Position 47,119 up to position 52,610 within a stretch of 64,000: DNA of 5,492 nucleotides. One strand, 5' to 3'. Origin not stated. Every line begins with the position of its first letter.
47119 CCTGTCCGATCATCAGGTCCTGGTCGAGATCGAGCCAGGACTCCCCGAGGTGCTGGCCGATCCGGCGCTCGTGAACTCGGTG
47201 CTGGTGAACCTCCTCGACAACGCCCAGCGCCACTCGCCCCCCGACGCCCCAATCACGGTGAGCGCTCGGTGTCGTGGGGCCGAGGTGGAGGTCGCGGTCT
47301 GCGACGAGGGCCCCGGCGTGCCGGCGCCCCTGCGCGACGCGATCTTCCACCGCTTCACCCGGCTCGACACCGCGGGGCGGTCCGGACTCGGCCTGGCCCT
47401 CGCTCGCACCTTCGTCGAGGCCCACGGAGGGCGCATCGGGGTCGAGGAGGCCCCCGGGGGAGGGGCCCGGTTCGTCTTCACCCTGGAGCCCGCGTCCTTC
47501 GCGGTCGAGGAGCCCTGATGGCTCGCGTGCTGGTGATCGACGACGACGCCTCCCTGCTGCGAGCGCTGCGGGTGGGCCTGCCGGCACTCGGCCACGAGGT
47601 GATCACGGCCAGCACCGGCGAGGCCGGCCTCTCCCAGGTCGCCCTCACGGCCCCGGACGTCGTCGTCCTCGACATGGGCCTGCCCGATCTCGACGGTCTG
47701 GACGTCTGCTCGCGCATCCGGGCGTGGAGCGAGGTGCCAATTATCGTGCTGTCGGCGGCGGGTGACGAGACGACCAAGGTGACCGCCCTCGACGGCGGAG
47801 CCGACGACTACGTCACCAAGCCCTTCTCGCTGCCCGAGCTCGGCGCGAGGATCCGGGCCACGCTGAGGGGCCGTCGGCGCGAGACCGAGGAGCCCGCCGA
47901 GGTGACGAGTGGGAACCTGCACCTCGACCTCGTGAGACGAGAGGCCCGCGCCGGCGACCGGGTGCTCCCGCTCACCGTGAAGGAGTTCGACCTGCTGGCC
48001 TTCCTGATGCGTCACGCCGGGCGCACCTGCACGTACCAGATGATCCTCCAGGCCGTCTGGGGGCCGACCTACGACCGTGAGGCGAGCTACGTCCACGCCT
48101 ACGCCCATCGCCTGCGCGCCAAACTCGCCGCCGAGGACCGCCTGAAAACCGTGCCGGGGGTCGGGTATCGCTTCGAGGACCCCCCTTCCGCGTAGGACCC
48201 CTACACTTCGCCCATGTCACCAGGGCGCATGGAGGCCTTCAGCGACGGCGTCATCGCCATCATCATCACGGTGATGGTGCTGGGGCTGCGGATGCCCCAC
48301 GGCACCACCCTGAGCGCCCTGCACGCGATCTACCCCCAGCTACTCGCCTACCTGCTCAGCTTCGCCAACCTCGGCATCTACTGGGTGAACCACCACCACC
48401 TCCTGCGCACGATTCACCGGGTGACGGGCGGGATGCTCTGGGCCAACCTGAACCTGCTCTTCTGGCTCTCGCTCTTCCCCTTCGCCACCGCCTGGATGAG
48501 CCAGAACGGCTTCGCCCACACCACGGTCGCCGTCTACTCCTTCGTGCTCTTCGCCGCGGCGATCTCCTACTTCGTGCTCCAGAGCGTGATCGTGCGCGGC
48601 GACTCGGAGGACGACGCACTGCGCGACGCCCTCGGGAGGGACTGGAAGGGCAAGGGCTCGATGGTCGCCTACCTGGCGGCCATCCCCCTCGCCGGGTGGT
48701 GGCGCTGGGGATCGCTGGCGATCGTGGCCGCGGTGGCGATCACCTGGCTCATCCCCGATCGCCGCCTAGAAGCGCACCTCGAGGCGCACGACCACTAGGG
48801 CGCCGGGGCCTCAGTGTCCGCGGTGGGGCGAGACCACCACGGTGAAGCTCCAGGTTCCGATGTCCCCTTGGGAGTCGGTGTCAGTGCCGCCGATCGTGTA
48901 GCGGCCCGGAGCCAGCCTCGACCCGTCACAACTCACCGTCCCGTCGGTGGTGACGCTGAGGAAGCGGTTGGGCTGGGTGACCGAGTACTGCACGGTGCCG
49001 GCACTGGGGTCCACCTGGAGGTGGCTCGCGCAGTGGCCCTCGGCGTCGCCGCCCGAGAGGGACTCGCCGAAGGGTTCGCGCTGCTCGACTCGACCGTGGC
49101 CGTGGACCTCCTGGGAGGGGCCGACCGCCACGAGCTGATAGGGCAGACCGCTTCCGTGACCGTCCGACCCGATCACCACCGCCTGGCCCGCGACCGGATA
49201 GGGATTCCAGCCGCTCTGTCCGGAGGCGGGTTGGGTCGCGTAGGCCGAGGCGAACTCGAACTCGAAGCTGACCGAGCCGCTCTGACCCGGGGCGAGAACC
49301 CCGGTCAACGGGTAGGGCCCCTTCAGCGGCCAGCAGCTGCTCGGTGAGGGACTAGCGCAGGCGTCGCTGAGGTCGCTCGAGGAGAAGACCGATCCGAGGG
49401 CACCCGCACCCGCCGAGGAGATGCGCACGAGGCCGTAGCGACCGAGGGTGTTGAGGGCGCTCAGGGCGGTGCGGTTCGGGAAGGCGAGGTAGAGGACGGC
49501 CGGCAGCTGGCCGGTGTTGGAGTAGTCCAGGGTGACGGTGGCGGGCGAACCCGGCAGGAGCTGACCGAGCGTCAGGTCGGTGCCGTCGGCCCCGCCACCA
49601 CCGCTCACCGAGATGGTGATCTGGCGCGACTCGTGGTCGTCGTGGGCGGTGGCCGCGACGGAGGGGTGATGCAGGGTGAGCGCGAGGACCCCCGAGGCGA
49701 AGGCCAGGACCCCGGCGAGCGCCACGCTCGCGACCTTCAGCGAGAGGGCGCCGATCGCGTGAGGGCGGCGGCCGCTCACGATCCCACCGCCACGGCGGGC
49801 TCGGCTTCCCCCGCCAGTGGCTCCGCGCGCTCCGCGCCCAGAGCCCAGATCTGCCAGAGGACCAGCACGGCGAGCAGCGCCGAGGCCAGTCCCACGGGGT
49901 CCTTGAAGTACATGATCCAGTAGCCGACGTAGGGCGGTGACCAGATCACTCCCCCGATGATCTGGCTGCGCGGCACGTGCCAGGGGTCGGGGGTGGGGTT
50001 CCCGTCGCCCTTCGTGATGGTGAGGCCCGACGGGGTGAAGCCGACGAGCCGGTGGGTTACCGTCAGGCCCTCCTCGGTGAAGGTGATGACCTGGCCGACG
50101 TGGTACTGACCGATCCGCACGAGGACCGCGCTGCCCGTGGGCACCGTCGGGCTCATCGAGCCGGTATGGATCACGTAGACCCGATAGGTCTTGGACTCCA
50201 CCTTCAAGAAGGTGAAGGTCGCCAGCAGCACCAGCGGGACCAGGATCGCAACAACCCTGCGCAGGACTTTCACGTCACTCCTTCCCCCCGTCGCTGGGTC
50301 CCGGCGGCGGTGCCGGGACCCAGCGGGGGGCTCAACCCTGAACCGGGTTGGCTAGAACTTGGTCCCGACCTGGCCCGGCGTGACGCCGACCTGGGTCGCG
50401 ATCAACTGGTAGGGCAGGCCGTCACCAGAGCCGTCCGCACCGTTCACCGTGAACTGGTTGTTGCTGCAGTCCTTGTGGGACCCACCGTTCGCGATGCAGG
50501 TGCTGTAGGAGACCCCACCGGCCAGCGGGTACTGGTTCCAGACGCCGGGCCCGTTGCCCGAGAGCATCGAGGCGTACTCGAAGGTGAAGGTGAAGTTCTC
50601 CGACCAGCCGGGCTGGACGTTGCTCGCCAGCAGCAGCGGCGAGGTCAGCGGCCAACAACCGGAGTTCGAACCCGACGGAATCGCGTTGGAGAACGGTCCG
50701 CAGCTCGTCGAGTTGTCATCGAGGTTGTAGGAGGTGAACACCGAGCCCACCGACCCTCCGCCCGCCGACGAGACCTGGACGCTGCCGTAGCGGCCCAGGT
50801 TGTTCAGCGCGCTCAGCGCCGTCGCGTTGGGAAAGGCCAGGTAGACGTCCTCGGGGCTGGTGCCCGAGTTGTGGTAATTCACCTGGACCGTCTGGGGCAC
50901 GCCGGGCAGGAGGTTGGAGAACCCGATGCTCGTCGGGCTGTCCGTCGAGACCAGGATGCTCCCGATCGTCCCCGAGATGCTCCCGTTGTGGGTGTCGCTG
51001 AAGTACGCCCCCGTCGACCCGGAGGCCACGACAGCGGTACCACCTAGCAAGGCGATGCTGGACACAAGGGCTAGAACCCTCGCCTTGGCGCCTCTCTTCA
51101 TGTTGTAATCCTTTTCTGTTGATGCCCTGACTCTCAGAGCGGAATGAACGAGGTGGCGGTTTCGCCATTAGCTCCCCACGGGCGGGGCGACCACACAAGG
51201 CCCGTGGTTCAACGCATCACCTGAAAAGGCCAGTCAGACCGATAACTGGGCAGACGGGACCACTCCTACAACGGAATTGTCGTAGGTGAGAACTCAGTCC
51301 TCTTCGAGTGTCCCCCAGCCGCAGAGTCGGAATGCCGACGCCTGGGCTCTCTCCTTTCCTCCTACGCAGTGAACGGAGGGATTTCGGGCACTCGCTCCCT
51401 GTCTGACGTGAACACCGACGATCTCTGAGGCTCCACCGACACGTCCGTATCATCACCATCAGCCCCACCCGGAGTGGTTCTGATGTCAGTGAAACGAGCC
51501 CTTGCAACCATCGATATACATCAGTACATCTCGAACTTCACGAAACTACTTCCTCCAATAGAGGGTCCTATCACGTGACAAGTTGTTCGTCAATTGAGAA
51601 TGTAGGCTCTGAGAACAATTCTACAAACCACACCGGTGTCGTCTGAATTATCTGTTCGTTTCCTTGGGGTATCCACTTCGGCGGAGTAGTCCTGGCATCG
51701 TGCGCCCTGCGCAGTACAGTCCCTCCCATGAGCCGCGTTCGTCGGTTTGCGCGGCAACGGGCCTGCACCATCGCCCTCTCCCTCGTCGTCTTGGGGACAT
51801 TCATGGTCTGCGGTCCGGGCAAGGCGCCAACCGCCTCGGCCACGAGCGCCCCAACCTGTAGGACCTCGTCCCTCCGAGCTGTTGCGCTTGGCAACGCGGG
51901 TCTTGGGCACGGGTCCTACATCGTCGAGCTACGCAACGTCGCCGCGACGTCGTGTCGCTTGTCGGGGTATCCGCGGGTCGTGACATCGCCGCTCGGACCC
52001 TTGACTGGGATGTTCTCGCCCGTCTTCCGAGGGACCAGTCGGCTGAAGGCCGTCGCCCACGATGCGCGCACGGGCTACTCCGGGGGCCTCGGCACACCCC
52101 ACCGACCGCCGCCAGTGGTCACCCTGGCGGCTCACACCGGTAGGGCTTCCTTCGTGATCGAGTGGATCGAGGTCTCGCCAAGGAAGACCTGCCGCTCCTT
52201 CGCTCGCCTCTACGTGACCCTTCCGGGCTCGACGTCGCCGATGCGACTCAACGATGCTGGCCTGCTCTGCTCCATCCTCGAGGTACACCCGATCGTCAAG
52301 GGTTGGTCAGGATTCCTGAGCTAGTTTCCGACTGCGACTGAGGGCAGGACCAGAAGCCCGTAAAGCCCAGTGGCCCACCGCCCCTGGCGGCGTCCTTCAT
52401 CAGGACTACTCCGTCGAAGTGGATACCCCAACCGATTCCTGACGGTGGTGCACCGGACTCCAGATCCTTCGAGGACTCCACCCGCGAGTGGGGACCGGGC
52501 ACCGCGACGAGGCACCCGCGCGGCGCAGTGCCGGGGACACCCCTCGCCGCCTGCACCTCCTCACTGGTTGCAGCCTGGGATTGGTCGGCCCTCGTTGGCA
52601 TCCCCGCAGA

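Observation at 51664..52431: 31-nt near-perfect inverted repeats bracketing a complete DUF4232 gene (768-bp cassette)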

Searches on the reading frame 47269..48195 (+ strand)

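Call 57: search_protein_families(library=pfam, proteins=[window:47269-48195:+], max_evalue=0.001)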
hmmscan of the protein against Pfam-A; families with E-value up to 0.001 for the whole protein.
window:47269-48195:+ (308 aa): 2 families
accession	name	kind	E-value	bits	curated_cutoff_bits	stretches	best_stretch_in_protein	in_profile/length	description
PF00072.30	Response_reg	-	3e-26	92.2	30.2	1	87-195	1-110/111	Response regulator receiver domain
PF00486.34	Trans_reg_C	-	4.2e-20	72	26.2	1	232-302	3-77/77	Transcriptional regulatory protein, C terminal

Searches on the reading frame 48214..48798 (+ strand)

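Call 57: search_protein_families(library=pfam, proteins=[window:48214-48798:+], max_evalue=0.001)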
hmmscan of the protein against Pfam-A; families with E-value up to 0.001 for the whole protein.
window:48214-48798:+ (194 aa): 1 family
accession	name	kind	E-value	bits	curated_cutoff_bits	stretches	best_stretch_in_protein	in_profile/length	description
PF06736.16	TMEM175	-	1.1e-29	103.2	25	1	5-89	1-88/88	Endosomal/lysosomal potassium channel TMEM175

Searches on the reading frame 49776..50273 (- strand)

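Call 7: search_protein_families(library=pfam, proteins=[window:49776-50273:-], max_evalue=0.01)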
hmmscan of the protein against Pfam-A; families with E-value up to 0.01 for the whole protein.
window:49776-50273:- (165 aa): 1 family
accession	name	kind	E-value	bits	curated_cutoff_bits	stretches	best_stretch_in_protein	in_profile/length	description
PF10502.14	Peptidase_S26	-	0.00012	22.5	22.9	1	7-78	4-79/168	Signal peptidase, peptidase S26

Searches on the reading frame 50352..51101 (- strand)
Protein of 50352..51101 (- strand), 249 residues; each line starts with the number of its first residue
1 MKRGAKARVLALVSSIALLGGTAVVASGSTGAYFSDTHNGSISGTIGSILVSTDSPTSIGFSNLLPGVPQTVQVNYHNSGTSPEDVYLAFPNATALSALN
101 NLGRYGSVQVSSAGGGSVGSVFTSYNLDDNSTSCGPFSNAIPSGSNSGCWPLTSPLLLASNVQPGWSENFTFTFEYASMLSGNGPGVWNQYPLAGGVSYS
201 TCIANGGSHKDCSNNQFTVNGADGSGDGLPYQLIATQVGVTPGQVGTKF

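Call 7: search_protein_families(library=pfam, proteins=[window:50352-51101:-], max_evalue=0.01)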
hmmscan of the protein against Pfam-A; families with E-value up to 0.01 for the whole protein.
window:50352-51101:- (249 aa): 1 family
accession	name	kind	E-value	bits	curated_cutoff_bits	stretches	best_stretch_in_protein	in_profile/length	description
PF12389.13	Peptidase_M73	-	0.0033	17.7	22.5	1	25-81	19-75/196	Camelysin metallo-endopeptidase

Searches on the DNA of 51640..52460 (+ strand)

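Call 39: search_rna_families(sources=[L003, L005, L011], threshold=evalue, max_evalue=0.1)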
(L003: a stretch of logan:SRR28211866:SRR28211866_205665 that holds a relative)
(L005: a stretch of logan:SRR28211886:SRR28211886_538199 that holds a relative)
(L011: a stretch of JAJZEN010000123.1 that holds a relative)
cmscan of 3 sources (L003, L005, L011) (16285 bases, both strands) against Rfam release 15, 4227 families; matches with E-value up to 0.1: 0.
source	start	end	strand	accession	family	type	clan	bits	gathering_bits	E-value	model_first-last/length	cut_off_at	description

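Call 68: search_dna_similar(query=window:51640-52460:+, collection=plasmids, mode=distant, max_rows=10)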
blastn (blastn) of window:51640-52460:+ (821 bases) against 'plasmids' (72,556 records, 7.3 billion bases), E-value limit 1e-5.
No match.

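Call 69: search_dna_similar(query=window:51640-52460:+, collection=phages, mode=distant, max_rows=10)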
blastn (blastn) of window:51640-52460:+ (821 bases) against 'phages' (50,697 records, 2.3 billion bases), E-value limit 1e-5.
No match.
